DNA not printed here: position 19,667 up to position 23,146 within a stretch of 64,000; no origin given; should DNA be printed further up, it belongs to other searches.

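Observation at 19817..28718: Four-gene, translationally coupled SNF2 helicase / 243-aa unknown / Type III Mod / Type III Res cassette: an extended, two-motor restriction system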

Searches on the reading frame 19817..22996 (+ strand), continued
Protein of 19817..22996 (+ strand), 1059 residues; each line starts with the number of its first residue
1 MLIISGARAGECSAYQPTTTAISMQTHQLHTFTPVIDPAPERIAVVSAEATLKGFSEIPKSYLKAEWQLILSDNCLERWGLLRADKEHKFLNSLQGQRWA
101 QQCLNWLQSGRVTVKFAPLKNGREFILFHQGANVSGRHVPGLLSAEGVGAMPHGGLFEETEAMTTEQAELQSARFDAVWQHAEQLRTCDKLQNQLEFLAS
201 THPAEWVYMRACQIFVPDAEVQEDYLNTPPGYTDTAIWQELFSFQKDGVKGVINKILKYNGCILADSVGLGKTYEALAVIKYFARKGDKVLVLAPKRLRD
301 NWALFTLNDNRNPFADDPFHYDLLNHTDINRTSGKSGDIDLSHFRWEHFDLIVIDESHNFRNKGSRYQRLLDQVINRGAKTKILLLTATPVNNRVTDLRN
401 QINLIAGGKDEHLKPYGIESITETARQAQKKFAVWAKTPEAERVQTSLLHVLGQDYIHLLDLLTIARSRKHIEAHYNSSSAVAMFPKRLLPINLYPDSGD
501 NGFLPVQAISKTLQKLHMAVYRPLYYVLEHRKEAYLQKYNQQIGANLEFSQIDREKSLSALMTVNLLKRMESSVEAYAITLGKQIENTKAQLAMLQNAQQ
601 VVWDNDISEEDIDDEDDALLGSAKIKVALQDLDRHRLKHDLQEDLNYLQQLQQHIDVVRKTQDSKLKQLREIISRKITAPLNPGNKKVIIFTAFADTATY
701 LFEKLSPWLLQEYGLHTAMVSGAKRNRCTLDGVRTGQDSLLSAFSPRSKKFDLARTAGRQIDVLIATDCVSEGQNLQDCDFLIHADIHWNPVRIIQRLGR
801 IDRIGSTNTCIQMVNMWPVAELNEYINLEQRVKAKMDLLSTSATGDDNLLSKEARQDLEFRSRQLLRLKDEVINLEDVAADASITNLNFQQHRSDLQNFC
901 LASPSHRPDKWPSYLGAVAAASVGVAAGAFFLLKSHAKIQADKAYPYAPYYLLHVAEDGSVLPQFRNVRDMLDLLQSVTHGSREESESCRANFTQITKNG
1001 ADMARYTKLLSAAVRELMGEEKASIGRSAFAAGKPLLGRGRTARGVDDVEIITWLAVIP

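Call 76: find_homologous_proteins(query=A2, max_evalue=1e-50)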
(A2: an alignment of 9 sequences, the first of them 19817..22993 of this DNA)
Query A2 (9 sequences) (1059 aa, profile of the alignment): 8000 proteins with E <= 1e-50 among 8000 candidates; the best 120 are listed.
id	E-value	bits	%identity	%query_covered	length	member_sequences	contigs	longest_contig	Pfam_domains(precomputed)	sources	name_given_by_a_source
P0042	0.0e+0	1716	38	92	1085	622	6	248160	PF00270.36,PF00176.30,PF00271.38,PF04851.22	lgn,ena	-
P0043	0.0e+0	1684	37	96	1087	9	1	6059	PF00270.36,PF00176.30,PF00271.38,PF04851.22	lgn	-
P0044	0.0e+0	1674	42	84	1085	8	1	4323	PF00270.36,PF00176.30,PF00271.38,PF04851.22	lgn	-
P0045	0.0e+0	1674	37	94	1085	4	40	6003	PF00270.36,PF00176.30,PF00271.38,PF04851.22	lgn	-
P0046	0.0e+0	1672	41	81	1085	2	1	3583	PF00270.36,PF00176.30,PF00271.38,PF04851.22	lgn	-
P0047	0.0e+0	1670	43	84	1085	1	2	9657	PF00270.36,PF00176.30,PF00271.38,PF04851.22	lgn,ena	-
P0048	0.0e+0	1670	43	84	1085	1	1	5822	PF00270.36,PF00176.30,PF00271.38,PF04851.22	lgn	-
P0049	0.0e+0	1670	42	84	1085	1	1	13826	PF00270.36,PF00176.30,PF00271.38,PF04851.22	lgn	-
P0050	0.0e+0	1669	42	84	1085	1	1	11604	PF00270.36,PF00176.30,PF00271.38,PF04851.22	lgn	-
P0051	0.0e+0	1669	42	84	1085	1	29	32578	PF00270.36,PF00176.30,PF00271.38,PF04851.22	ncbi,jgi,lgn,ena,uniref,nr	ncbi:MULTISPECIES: helicase-related protein [Lactobacillaceae]|uniref:helicase-related protein n=1 T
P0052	0.0e+0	1668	42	84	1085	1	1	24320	PF00270.36,PF00176.30,PF00271.38,PF04851.22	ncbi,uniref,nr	ncbi:helicase-related protein [Lactiplantibacillus plantarum]|uniref:helicase-related protein n=1 Ta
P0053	0.0e+0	1668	37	96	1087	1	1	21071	PF00270.36,PF00176.30,PF00271.38,PF04851.22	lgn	-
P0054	0.0e+0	1667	37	96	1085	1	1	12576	PF00270.36,PF00176.30,PF00271.38,PF04851.22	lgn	-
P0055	0.0e+0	1667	42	84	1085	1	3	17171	PF00270.36,PF00176.30,PF00271.38,PF04851.22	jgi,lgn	jgi:SNF2 family DNA or RNA helicase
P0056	0.0e+0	1667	37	94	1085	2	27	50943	PF00270.36,PF00176.30,PF00271.38,PF04851.22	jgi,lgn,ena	-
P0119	0.0e+0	1610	40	96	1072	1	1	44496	PF00270.36,PF00176.30,PF13091.13,PF00271.38,PF04851.22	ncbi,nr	ncbi:MAG: helicase-related protein [Methylobacter sp.]|nr:helicase-related protein [Methylobacter sp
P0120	0.0e+0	1610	42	96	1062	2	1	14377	PF00176.30,PF13091.13,PF00271.38,PF04851.22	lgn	-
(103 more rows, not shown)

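Call 83: search_protein_families(library=pfam, proteins=[P0119, P0120], max_evalue=0.001)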
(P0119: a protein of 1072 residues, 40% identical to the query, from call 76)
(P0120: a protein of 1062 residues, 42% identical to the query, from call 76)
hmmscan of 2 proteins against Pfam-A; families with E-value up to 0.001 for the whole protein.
P0119 (1072 aa): 6 families
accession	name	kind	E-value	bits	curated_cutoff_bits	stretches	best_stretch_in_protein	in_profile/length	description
PF00271.37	Helicase_C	-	9.9e-13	48.8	23.5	1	752-810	52-110/110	Helicase conserved C-terminal domain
PF00176.29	SNF2-rel_dom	-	1.4e-09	37.9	24.9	1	247-410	9-182/290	SNF2-related domain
PF04851.21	ResIII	-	3.9e-07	30.6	22.5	1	238-392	6-163/164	Type III restriction enzyme, res subunit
PF13091.12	PLDc_2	-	7.8e-06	26.2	27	1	23-170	10-132/132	PLD-like domain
PF00270.35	DEAD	-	8.9e-06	26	26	1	248-394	8-162/167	DEAD/DEAH box helicase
PF20720.3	nSTAND3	-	0.00069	19.8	27.2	0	246-314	9-75/155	Novel STAND NTPase 3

P0120 (1062 aa): 6 families
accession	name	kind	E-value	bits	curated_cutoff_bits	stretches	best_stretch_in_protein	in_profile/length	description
PF00271.37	Helicase_C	-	1.5e-14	54.6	23.5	1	681-803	13-110/110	Helicase conserved C-terminal domain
PF00176.29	SNF2-rel_dom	-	4e-11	43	24.9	1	241-292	9-67/290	SNF2-related domain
PF04851.21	ResIII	-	1.3e-07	32.1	22.5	1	238-386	12-163/164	Type III restriction enzyme, res subunit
PF13091.12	PLDc_2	-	5.1e-07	30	27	1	35-164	24-132/132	PLD-like domain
PF00270.35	DEAD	-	4.1e-05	23.8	26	0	335-388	115-162/167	DEAD/DEAH box helicase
PF20720.3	nSTAND3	-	0.00082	19.5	27.2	0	240-310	9-77/155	Novel STAND NTPase 3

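Call 88: search_solved_structures(query=A2, max_evalue=0.00001)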
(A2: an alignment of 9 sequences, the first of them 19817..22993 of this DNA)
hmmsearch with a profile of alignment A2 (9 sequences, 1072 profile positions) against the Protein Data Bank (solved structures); distinct sequences matched with E-value up to 0.00001: 27.
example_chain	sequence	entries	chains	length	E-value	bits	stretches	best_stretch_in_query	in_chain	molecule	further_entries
8so8_A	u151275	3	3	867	3.6e-12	48.3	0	260-393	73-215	RNA polymerase-associated protein RapA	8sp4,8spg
6bog_A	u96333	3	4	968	4.9e-12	47.8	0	260-393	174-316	RNA polymerase-associated protein RapA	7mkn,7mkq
7m8e_F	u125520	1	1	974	4.9e-12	47.8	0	260-393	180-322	RNA polymerase-associated protein RapA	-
4s20_K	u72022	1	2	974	5e-12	47.8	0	260-393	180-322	RNA polymerase-associated protein RapA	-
6ne3_W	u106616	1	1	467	2.2e-11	45.7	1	234-408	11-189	SWI/SNF-related matrix-associated actin-dependent regulator of chromatin subfamily A membe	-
8t0l_F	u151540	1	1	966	9.2e-11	43.6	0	260-393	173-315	RNA polymerase-associated protein RapA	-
8v4y_W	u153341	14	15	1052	2.1e-09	39.1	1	233-408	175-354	SWI/SNF-related matrix-associated actin-dependent regulator of chromatin subfamily A membe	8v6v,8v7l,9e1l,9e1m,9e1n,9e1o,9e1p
1z63_A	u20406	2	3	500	7.9e-09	37.2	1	258-411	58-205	Helicase of the snf2/rad54 family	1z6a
6iro_L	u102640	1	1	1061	1.1e-08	36.8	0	237-407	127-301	ISWI chromatin-remodeling complex ATPase ISW1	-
6jyl_K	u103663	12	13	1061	1.1e-08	36.8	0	237-407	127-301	ISWI chromatin-remodeling complex ATPase ISW1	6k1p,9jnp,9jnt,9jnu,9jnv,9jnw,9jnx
7x3t_V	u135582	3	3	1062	1.1e-08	36.8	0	237-407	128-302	ISWI chromatin-remodeling complex ATPase ISW1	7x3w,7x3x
7otq_K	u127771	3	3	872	1.1e-08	36.7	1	238-301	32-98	Chromodomain-helicase-DNA-binding protein 1-like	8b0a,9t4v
7epu_B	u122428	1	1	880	1.1e-08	36.7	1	238-301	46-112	Chromodomain-helicase-DNA-binding protein 1-like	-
7enn_K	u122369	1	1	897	1.2e-08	36.6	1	238-301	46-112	Chromodomain-helicase-DNA-binding protein 1-like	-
9lj2_K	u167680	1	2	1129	1.3e-08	36.5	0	237-407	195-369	ISWI chromatin-remodeling complex ATPase ISW1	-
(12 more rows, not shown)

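Call 108: search_protein_families(library=pfam, proteins=[L092:8362-12132:+, L092:12129-13184:+, L092:13188-14576:+, L092:14580-15794:+, L089:8762-11314:+, L015:13084-15051:+, L075:12928-15186:+, L075:15183-16937:+, L075:16941-19796:+, L092:4332-4898:+], max_evalue=0.001)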
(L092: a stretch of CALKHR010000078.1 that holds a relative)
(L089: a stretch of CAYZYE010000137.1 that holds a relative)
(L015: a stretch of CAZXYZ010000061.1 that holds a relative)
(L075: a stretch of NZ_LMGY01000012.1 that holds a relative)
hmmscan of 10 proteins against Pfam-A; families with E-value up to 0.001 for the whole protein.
L092:8362-12132:+ (1257 aa): 4 families
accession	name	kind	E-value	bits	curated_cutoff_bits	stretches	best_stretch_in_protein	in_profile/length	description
PF07669.17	Eco57I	-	1.8e-39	136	25.3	1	664-907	1-171/171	Eco57I restriction-modification methylase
PF12950.13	TaqI_C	-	1.7e-14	54.5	26.5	1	1037-1186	1-118/118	TaqI-like C-terminal specificity domain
PF02384.22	N6_Mtase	-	3.5e-13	50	20.4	1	801-934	115-246/311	N-6 DNA Methylase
PF20473.4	MmeI_Mtase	-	0.00013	21.6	27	0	572-875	7-201/259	MmeI, DNA-methyltransferase domain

L092:12129-13184:+ (352 aa): 1 family
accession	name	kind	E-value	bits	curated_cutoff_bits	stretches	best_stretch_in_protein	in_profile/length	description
PF03235.19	GmrSD_N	-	2.7e-26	93.4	33.2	1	22-166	3-198/199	GmrSD restriction endonuclease, N-terminal domain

L092:13188-14576:+ (463 aa): 1 family
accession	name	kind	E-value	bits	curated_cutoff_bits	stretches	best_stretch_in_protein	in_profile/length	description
PF03235.19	GmrSD_N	-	7.4e-23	82.1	33.2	1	136-277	5-198/199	GmrSD restriction endonuclease, N-terminal domain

L092:14580-15794:+ (405 aa): 6 families
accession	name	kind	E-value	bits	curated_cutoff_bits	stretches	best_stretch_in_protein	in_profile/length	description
PF13175.12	AAA_15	-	3e-19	70.3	32.1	2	269-341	300-373/374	AAA ATPase domain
PF13304.12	AAA_21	-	2.9e-16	60.8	27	1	265-343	233-304/304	AAA domain, putative AbiEii toxin, Type IV TA system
PF12476.13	DUF3696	-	9.8e-10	39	22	1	354-404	1-52/52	Protein of unknown function (DUF3696)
PF02463.25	SMC_N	-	1.4e-06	28.4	40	0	4-43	1-43/220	RecF/RecN/SMC N terminal domain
PF11398.14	DUF2813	-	9.5e-06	25.7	21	0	4-48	2-46/372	Protein of unknown function (DUF2813)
PF13476.12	AAA_23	-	0.00013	23.1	27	1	7-46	1-41/201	AAA domain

L089:8762-11314:+ (851 aa): 2 families
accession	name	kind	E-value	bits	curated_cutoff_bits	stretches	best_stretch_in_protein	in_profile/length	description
PF07669.17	Eco57I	-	5.8e-12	46.5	25.3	1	692-851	1-82/171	Eco57I restriction-modification methylase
PF02384.22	N6_Mtase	-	4.6e-05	23.3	20.4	0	516-557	3-40/311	N-6 DNA Methylase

L015:13084-15051:+ (656 aa): 3 families
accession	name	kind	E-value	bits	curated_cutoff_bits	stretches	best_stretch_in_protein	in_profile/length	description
PF21247.3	Fic-like_C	-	1.1e-25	89.7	27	1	581-644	1-64/64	Filamentation induced by cAMP protein Fic-like, C-terminal domain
PF13271.11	DUF4062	-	2.5e-21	76.1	24.7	1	23-109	1-82/82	Domain of unknown function (DUF4062)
PF13749.12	HATPase_c_4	-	7e-20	71.3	26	1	332-417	2-88/89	Putative ATP-dependent DNA helicase recG C-terminal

L075:12928-15186:+ (753 aa): 1 family
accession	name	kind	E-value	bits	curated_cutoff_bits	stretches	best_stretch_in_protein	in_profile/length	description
PF14335.11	DUF4391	-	1.1e-53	182.9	29.9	1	44-254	2-232/232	Domain of unknown function (DUF4391)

L075:15183-16937:+ (585 aa): 0 families

L075:16941-19796:+ (952 aa): 1 family
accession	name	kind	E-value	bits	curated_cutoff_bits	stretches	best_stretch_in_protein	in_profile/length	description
PF05911.16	FPP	-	0.00084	18.1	40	0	698-796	727-828/871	Filament-like plant protein, long coiled-coil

L092:4332-4898:+ (189 aa): 0 families
